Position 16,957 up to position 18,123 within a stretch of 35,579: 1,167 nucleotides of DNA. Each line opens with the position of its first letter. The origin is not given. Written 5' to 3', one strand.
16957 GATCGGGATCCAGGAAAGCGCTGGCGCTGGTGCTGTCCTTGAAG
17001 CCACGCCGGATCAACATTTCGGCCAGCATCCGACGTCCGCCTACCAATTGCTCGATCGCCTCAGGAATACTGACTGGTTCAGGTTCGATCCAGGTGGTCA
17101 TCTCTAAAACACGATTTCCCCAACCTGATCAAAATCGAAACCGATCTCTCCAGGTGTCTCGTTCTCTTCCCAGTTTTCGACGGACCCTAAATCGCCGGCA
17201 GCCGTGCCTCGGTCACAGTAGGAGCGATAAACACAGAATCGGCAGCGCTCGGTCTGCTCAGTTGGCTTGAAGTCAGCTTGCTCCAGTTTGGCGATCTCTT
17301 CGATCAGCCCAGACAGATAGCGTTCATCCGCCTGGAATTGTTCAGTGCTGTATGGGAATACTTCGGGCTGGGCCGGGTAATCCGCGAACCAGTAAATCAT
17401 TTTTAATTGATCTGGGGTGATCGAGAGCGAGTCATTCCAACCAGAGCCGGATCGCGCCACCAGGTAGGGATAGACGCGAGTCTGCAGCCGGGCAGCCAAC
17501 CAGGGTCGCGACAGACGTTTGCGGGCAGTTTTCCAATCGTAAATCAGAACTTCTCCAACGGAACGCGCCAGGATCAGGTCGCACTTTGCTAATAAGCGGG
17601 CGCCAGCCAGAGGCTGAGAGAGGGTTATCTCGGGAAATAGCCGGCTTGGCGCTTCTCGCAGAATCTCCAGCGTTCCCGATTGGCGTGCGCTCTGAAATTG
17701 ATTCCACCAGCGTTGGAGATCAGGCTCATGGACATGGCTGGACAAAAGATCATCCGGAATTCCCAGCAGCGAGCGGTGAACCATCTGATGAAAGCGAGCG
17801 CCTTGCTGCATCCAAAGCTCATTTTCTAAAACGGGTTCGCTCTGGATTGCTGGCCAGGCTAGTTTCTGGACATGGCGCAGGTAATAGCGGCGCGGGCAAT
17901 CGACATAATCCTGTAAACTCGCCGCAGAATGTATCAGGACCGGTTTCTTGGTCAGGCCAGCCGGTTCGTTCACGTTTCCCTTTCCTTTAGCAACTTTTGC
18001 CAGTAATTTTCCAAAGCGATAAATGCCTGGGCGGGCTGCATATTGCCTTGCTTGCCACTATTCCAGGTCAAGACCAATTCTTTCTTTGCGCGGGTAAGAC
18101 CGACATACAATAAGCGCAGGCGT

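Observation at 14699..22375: Translationally coupled four-gene split AddAB-like module hard-wired to RecJ (best candidate for an undescribed system)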

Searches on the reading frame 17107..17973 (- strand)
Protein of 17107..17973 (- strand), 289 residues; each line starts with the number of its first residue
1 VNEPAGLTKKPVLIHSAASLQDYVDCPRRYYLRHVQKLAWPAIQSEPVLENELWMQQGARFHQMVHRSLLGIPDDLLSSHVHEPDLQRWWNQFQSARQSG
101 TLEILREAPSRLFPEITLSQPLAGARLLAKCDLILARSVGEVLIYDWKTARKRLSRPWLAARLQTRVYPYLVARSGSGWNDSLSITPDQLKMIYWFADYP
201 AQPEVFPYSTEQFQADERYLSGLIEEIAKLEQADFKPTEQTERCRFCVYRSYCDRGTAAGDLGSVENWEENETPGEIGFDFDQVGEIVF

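Call 3: search_protein_families(library=pfam, proteins=[window:17107-17973:-], max_evalue=0.1)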
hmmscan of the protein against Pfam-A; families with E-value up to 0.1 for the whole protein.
window:17107-17973:- (289 aa): 2 families
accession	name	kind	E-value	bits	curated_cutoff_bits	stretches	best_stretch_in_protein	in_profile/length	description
PF12705.13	PDDEXK_1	-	1.7e-25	90.9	22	1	16-254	3-247/247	PD-(D/E)XK nuclease superfamily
PF01930.23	Cas_Cas4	-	0.0072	16.9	22.7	0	214-253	118-158/160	Domain of unknown function DUF83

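Call 4: search_protein_families(library=ncbifam, proteins=[window:17107-17973:-], max_evalue=0.1)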
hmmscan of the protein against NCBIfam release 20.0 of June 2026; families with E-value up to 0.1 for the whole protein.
window:17107-17973:- (289 aa): 3 families
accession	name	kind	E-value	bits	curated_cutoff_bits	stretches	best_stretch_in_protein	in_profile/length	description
TIGR00372.1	cas4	equivalog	3.2e-10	40.1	65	1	215-253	138-178/180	CRISPR-associated protein Cas4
TIGR03491.1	TIGR03491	subfamily_domain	0.012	14.6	97.45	0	208-256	158-207/462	TM0106 family RecB-like putative nuclease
TIGR04328.1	cas4_PREFRAN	exception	0.023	14.7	70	0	219-255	141-177/178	type V CRISPR-associated protein Cas4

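Call 5: search_protein_families(library=padloc, proteins=[window:17107-17973:-], max_evalue=0.1)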
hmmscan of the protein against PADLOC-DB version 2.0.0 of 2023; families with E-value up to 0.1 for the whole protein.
window:17107-17973:- (289 aa): 15 families
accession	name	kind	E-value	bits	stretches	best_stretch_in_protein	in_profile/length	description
PDLC01250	Cas4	-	1.1e-12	46.6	1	122-253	57-167/168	"CAS-I,CAS-II,CAS-III,CAS-IV,CAS-V,CAS-VI; acquisition_associated"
PDLC00943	Cas4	-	8.5e-11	40.1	1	215-253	138-178/180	CRISPR-associated protein Cas4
PDLC00944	Cas4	-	2e-10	39.1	1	127-253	66-176/177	Cas4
PDLC01447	Cas4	-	4.3e-07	28.5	1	15-255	5-159/161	"CAS-I,CAS-II,CAS-III,CAS-IV,CAS-V,CAS-VI; acquisition_associated"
PDLC02410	Aga_Cas4-like_Nuc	-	2.9e-06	25.3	1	110-254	117-251/255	Class II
PDLC00059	DruK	-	0.00014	19.1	0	210-254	190-235/326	PD-(D/E)XK nuclease superfamily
PDLC01611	Cas4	-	0.00032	19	1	214-253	116-156/158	"CAS-I,CAS-II,CAS-III,CAS-IV,CAS-V,CAS-VI; acquisition_associated"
PDLC02406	Aga_Cas4-like_Nuc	-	0.00045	17.9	1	226-254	276-304/308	Class II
PDLC02085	Cas4a2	-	0.00048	18.5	0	214-254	122-162/166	-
PDLC02083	Cas4_II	-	0.0013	17.1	0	20-65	7-43/186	-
PDLC02035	Cas4d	-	0.0018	15.8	0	17-35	8-26/196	-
PDLC00945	Cas4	-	0.0061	14.7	1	219-255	141-177/178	"CRISPR-associated protein Cas4, subtype PREFRAN"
PDLC01747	Cas1g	-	0.0062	13.2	1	55-253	30-176/523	-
PDLC02034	Cas4d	-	0.011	13.4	0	17-37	8-28/192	-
PDLC01771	Cas4b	-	0.015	13.5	1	214-253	118-158/162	-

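Call 12: find_homologous_proteins(query=window:17107-17973:-)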
Query window:17107-17973:- (289 aa): 1225 proteins with E <= 0.001 among 2949 candidates; the best 120 are listed.
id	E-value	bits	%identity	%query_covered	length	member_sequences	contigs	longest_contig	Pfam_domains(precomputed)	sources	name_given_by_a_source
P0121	5.1e-197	671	100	100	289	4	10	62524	PF12705.14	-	-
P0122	4.6e-165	566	84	100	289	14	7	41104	PF12705.14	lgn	-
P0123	1.7e-161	555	82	100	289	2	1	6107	PF12705.14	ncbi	-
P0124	1.2e-158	545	82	98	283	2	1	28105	PF12705.14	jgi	jgi:CRISPR/Cas system-associated exonuclease Cas4 (RecB family)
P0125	8.1e-102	359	57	96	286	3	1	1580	PF12705.14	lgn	-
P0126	1.8e-101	357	55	98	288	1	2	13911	PF12705.14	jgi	jgi:hypothetical protein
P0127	4.6e-99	350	55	95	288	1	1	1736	PF12705.14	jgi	jgi:hypothetical protein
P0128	9.0e-98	345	54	96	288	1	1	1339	PF12705.14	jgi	jgi:hypothetical protein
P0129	3.6e-96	340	55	96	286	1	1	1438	PF12705.14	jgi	jgi:hypothetical protein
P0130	1.3e-95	338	55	96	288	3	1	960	PF01930.24,PF12705.14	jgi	jgi:CRISPR/Cas system-associated exonuclease Cas4 (RecB family)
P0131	1.0e-91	325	53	96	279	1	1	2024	PF12705.14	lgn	-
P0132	1.3e-90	322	52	99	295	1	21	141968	PF12705.14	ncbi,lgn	-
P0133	5.9e-86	307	50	97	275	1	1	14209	PF12705.14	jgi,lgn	-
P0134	1.7e-85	305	52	97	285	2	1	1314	PF12705.14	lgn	-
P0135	2.2e-84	301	48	96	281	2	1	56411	PF12705.14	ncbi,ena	-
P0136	2.4e-84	301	53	95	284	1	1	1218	PF12705.14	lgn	-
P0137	3.1e-84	301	50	98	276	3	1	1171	PF12705.14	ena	-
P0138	8.4e-84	299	51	95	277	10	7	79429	PF12705.14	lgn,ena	-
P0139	2.7e-83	298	50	95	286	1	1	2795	PF12705.14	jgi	jgi:hypothetical protein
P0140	3.5e-83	297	48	100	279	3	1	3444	PF12705.14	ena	-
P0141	5.3e-83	297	49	97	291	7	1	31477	PF12705.14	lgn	-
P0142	6.1e-83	297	51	97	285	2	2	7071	PF12705.14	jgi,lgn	jgi:RecB family exonuclease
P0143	7.5e-83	296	48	98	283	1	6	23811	PF12705.14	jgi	-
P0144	8.1e-83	296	46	100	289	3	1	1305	PF12705.14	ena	-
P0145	1.1e-82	296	53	95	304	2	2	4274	PF12705.14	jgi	jgi:hypothetical protein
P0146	1.1e-82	296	52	97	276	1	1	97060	PF12705.14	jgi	jgi:hypothetical protein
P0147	1.3e-82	296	49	95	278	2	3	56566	PF12705.14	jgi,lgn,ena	-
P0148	1.7e-82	295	51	97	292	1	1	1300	PF12705.14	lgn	-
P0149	2.5e-82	295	50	100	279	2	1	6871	PF12705.14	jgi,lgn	jgi:CRISPR/Cas system-associated exonuclease Cas4 (RecB family)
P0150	2.9e-82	294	49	95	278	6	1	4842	PF12705.14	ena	-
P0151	4.9e-82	294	49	96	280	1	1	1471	PF12705.14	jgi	jgi:hypothetical protein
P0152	5.2e-82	294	46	100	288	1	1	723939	PF12705.14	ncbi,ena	-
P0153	5.8e-82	293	52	95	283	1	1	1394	PF12705.14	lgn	-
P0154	1.6e-81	292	50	95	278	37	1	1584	PF12705.14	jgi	jgi:CRISPR/Cas system-associated exonuclease Cas4 (RecB family)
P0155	1.7e-81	292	48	95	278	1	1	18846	PF12705.14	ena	-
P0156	2.2e-81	292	51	95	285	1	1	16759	PF12705.14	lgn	-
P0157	2.3e-81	292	50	98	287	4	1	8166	PF12705.14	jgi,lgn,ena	jgi:hypothetical protein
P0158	2.5e-81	291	49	95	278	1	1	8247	PF12705.14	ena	-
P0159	3.0e-81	291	46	100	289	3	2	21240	PF12705.14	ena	-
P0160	3.1e-81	291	48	95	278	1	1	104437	PF12705.14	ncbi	ncbi:PD-(D/E)XK nuclease family protein [Chloroflexota bacterium]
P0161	3.2e-81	291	50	95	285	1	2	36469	PF12705.14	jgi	jgi:CRISPR/Cas system-associated exonuclease Cas4 (RecB family)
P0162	4.8e-81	290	50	95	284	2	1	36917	PF12705.14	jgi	jgi:hypothetical protein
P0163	4.9e-81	290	46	98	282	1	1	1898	PF12705.14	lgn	-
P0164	5.1e-81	290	47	96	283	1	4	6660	PF12705.14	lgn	-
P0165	5.5e-81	290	50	95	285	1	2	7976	PF12705.14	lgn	-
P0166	5.7e-81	290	52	95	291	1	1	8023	PF12705.14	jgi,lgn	jgi:CRISPR/Cas system-associated exonuclease Cas4 (RecB family)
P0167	7.3e-81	290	50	95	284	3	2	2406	PF12705.14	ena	-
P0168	7.4e-81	290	49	95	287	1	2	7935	PF12705.14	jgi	jgi:CRISPR/Cas system-associated exonuclease Cas4 (RecB family)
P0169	8.3e-81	290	49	95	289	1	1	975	PF12705.14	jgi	jgi:CRISPR/Cas system-associated exonuclease Cas4 (RecB family)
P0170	8.8e-81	290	50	95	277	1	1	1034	PF12705.14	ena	-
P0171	9.3e-81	290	51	95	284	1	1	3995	PF12705.14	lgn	-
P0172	1.0e-80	289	49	96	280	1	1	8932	PF12705.14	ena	-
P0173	1.2e-80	289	48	98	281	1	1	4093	PF12705.14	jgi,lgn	jgi:CRISPR/Cas system-associated exonuclease Cas4 (RecB family)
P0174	2.1e-80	288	49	96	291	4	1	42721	PF12705.14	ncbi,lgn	-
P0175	2.2e-80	288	49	95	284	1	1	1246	PF12705.14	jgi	jgi:CRISPR/Cas system-associated exonuclease Cas4 (RecB family)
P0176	5.1e-80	287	49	95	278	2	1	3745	PF12705.14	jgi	-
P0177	5.5e-80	287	50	95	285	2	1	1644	PF12705.14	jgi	jgi:CRISPR/Cas system-associated exonuclease Cas4 (RecB family)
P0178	6.0e-80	287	48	95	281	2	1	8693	PF12705.14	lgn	-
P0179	1.1e-79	286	49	95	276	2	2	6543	PF12705.14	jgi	jgi:CRISPR/Cas system-associated exonuclease Cas4 (RecB family)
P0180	1.3e-79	286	50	97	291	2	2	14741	PF12705.14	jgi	jgi:CRISPR/Cas system-associated exonuclease Cas4 (RecB family)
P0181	1.8e-79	285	49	95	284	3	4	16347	PF12705.14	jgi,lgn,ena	jgi:CRISPR/Cas system-associated exonuclease Cas4 (RecB family)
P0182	2.4e-79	285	46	100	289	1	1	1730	PF12705.14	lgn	-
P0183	2.5e-79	285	49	96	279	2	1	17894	PF12705.14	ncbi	-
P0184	2.7e-79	285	48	95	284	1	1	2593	PF12705.14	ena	-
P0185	3.0e-79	285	49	95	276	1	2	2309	PF12705.14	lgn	-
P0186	3.2e-79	284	49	95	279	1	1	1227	PF12705.14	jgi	jgi:CRISPR/Cas system-associated exonuclease Cas4 (RecB family)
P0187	4.4e-79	284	49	95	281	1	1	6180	PF12705.14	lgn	-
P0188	4.7e-79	284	48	97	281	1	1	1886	PF12705.14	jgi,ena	-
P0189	4.7e-79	284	49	97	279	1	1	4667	PF12705.14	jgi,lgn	jgi:RecB family exonuclease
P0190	4.8e-79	284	48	97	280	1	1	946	PF12705.14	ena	-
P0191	4.9e-79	284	46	97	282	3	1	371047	PF12705.14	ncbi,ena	-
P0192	5.9e-79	284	49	95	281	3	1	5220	PF12705.14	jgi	-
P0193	7.3e-79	283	47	97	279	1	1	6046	PF12705.14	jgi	jgi:hypothetical protein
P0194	9.9e-79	283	49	95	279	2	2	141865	PF12705.14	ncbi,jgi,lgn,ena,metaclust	ncbi:MAG: PD-(D/E)XK nuclease family protein [Anaerolineae bacterium]|metaclust:\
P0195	1.2e-78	283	49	95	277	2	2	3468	PF12705.14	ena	-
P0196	1.2e-78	283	48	96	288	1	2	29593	PF12705.14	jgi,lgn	jgi:hypothetical protein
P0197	1.6e-78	282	50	95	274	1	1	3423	PF12705.14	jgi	jgi:hypothetical protein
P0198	1.6e-78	282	49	95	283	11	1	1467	PF12705.14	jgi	-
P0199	1.6e-78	282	49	95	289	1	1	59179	PF12705.14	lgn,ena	-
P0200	2.6e-78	281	48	95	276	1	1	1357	PF12705.14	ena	-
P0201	3.2e-78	281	48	95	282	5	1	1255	PF12705.14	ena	-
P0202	4.4e-78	281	48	95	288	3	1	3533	PF12705.14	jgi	jgi:CRISPR/Cas system-associated exonuclease Cas4 (RecB family)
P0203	5.3e-78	280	49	95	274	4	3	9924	PF12705.14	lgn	-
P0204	5.4e-78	280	48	95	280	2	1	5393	PF12705.14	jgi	-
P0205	5.8e-78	280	48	95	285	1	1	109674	PF12705.14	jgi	jgi:hypothetical protein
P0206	6.7e-78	280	47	95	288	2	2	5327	PF12705.14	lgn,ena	-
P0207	6.8e-78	280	49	95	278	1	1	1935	PF12705.14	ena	-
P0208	7.4e-78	280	50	95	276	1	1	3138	PF12705.14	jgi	jgi:hypothetical protein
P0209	8.2e-78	280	45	94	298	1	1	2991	PF12705.14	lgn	-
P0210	1.0e-77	280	49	95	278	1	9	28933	PF12705.14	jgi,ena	jgi:CRISPR/Cas system-associated exonuclease Cas4 (RecB family)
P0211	1.0e-77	280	49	95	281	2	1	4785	PF12705.14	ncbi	-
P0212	1.1e-77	279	47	95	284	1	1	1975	PF12705.14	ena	-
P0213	1.2e-77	279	49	95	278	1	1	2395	PF12705.14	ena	-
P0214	1.2e-77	279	48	95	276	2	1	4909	PF12705.14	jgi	jgi:hypothetical protein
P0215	1.2e-77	279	49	95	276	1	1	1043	PF12705.14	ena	-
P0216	1.4e-77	279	46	95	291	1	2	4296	PF12705.14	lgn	-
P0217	1.7e-77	279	49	97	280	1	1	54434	PF12705.14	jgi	jgi:CRISPR/Cas system-associated exonuclease Cas4 (RecB family)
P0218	1.8e-77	279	48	95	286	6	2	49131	PF12705.14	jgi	jgi:CRISPR/Cas system-associated exonuclease Cas4 (RecB family)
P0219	2.1e-77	278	49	95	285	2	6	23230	PF12705.14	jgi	jgi:hypothetical protein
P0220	2.2e-77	278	47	95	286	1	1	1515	PF12705.14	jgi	jgi:CRISPR/Cas system-associated exonuclease Cas4 (RecB family)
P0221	2.2e-77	278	52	95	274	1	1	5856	PF12705.14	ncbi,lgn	ncbi:MAG: PD-(D/E)XK nuclease family protein [Chloroflexota bacterium]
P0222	2.2e-77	278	47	95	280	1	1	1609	PF12705.14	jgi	jgi:hypothetical protein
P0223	2.3e-77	278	45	95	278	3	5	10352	PF12705.14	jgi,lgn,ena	-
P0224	2.4e-77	278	47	95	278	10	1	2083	PF12705.14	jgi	-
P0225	2.6e-77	278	47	95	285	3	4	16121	PF12705.14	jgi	jgi:CRISPR/Cas system-associated exonuclease Cas4 (RecB family)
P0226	2.7e-77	278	47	95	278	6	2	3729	PF12705.14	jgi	jgi:hypothetical protein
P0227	3.5e-77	278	49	95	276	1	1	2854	PF12705.14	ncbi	-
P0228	3.6e-77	278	47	95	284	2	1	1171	PF12705.14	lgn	-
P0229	3.7e-77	278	48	100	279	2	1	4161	PF12705.14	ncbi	-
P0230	4.0e-77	278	49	95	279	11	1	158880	PF12705.14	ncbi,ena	-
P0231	4.8e-77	277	48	95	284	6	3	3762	PF12705.14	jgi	jgi:hypothetical protein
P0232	5.1e-77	277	48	96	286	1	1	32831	PF12705.14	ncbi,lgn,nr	ncbi:MAG: PD-(D/E)XK nuclease family protein [Anaerolineales bacterium]|nr:PD-(D/E)XK nuclease famil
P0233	6.5e-77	277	47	95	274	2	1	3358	PF12705.14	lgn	-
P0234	8.3e-77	277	48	95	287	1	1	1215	PF12705.14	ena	-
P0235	8.4e-77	277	47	95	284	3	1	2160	PF12705.14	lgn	-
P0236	8.4e-77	277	50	95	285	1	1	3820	PF12705.14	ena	-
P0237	9.0e-77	276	48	95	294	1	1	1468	PF12705.14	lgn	-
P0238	1.0e-76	276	48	96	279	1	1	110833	PF12705.14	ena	-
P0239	1.1e-76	276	47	95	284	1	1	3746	PF12705.14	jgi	jgi:CRISPR/Cas system-associated exonuclease Cas4 (RecB family)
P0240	1.1e-76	276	47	95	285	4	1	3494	PF12705.14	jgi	jgi:CRISPR/Cas system-associated exonuclease Cas4 (RecB family)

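Call 17: search_solved_structures(query=window:17107-17973:-, max_evalue=1, show_alignments=2)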
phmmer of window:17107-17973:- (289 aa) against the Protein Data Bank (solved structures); distinct sequences matched with E-value up to 1: 0.

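Call 52: search_solved_structures(query=A3, max_evalue=1, show_alignments=2)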
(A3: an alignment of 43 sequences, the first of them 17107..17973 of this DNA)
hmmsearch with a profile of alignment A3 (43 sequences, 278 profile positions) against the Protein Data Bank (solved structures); distinct sequences matched with E-value up to 1: 6.
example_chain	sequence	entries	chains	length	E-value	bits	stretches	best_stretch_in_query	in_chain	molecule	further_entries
9iab_A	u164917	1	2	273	0.0011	21.5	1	86-168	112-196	PD-(D/E)XK endonuclease-like domain-containing protein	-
4ic1_A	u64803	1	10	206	0.023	17.2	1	113-163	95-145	Uncharacterized protein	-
9iac_A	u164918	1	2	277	0.046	16.2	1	98-243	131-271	Similar to tr|Q3MCC8|Q3MCC8_ANAVT Hypothetical protein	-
6ppu_B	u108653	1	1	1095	0.29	13.6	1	52-157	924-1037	UvrD/REP helicase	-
7sjr_B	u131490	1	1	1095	0.29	13.6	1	52-157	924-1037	DNA helicase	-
2xnj_A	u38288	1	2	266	0.55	12.7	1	127-198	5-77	FERREDOXIN NADP-H REDUCTASE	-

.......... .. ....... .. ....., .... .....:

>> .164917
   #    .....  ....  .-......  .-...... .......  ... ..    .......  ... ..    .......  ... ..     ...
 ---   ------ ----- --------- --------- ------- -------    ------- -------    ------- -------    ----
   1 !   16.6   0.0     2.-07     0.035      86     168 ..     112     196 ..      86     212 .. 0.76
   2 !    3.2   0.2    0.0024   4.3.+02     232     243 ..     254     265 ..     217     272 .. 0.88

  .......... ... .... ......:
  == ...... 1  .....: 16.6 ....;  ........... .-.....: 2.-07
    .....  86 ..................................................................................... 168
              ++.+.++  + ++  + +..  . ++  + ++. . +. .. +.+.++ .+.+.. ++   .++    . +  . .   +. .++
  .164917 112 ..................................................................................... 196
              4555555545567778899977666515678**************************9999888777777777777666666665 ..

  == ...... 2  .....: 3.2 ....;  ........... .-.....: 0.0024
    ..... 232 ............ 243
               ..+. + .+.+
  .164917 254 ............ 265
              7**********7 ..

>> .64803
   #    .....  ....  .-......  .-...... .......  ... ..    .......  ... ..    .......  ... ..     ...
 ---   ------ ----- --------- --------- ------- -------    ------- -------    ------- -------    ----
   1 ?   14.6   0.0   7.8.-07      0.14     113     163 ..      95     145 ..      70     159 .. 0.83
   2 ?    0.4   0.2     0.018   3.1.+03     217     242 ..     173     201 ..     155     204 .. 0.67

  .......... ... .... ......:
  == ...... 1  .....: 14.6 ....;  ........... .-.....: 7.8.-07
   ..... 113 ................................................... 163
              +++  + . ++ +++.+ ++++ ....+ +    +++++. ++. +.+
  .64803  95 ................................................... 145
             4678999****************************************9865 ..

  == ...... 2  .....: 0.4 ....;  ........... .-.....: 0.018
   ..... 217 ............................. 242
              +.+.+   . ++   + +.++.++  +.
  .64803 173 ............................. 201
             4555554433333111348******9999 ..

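Call 57: predict_structure(alignment_id=A3)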
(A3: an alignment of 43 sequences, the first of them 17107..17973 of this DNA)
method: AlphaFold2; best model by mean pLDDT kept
length: 289 residues; sequences in the alignment: 43
mean_pLDDT: 82.4   pTM: 0.80
mean pLDDT of the five models: 82.4, 79.8, 79.8, 78.6, 76.5
residues with pLDDT >= 90: 167; 70-90: 60; 50-70: 30; < 50: 32
segments of 3 or more residues with pLDDT < 50: 1-8, 266-289
pLDDT, mean of each block of 10 residues (from residue 1): 46 89 93 86 63 86 94 93 94 91 84 92 95 90 94 90 96 77 84 96 96 98 96 90 78 69 48 35 42
secondary structure, 60 per line:
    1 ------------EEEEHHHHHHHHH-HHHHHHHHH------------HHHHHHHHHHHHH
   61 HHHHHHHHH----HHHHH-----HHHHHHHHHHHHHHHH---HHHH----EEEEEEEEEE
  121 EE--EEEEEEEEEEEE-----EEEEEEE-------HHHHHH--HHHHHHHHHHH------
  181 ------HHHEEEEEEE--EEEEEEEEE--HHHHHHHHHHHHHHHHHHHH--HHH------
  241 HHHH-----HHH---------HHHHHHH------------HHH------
elements in order: E13-16 H17-25 H27-35 H48-69 H74-78 H84-99 H103-106 E111-122 E125-136 E142-148 H156-161 H164-174 E190-196 E199-207 H210-229 H241-244 H262-268

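Call 60: fold_search(model_id=the predicted structure, library=pdb)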
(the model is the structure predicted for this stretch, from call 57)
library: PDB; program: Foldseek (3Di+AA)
matches with E <= 10: 433; with E <= 0.001: 36
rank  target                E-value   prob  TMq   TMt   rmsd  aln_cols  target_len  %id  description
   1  9iac_A                2.4e-08  1.00  0.48  0.52   7.9       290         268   15  Structure of the Argonaute-associated Cas4 family protein 1 (ACE1) from Microcystis aeruginosa (MaACE1) (released 2025-04-23)
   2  9np6_A                3.6e-08  1.00  0.57  0.21   7.4       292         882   16  Cryo-EM structure of AdnA(D934A)-AdnB(D1014A) in complex with AMPPNP and blunt end DNA (released 2025-03-19)
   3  9iac_B                5.8e-08  1.00  0.49  0.52   7.8       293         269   16  Structure of the Argonaute-associated Cas4 family protein 1 (ACE1) from Microcystis aeruginosa (MaACE1) (released 2025-04-23)
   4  6ppr_A                7.0e-08  1.00  0.49  0.19   4.7       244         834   16  Cryo-EM structure of AdnA(D934A)-AdnB(D1014A) in complex with AMPPNP and DNA (released 2019-11-20)
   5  7lwa_A                9.9e-08  1.00  0.40  0.44  11.6       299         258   13  Human Exonuclease 5 crystal structure (T88E) in complex with ssDNA and Mg (released 2021-07-14)
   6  7lw9_A                1.6e-07  1.00  0.38  0.42  11.9       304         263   12  Human Exonuclease 5 crystal structure in complex with ssDNA, Sm, and Na (released 2021-07-14)
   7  7sjr_A                2.0e-07  1.00  0.58  0.20   7.2       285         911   16  Cryo-EM structure of AdnA-AdnB(W325A) in complex with DNA and AMPPNP (released 2021-12-22)
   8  6ppu_A                2.9e-07  1.00  0.49  0.26   7.7       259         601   18  Cryo-EM structure of AdnAB-AMPPNP-DNA complex (released 2019-11-20)
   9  7lw7                  8.8e-07  1.00  0.41  0.42  11.8       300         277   14  Human Exonuclease 5 crystal structure (released 2021-07-14)
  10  3h4r                  9.9e-07  1.00  0.45  0.55   5.5       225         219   16  Crystal structure of E. coli RecE exonuclease (released 2009-05-26)
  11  9iab_A                1.1e-06  1.00  0.49  0.53   7.1       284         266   13  Structure of the Argonaute-associated Cas4 family protein 1 (ACE1) from Chroococcidiopsis thermalis (CtACE1) (released 2025-04-23)
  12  7lw8_A                1.2e-06  1.00  0.42  0.46  11.4       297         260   12  Human Exonuclease 5 crystal structure in complex with a ssDNA (released 2021-07-14)
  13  9iab_B                1.8e-06  1.00  0.46  0.49   6.3       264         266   12  Structure of the Argonaute-associated Cas4 family protein 1 (ACE1) from Chroococcidiopsis thermalis (CtACE1) (released 2025-04-23)
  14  8d3l_I                3.2e-06  1.00  0.45  0.57  10.8       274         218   10  Type I-C Cas4-Cas1-Cas2 complex bound to a PAM/PAM prespacer (released 2022-11-02)
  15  3l0a                  1.0e-05  1.00  0.49  0.53   7.4       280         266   10  Crystal structure of Putative exonuclease (RER070207002219) from Eubacterium rectale at 2.19 A resolution (released 2010-01-12)
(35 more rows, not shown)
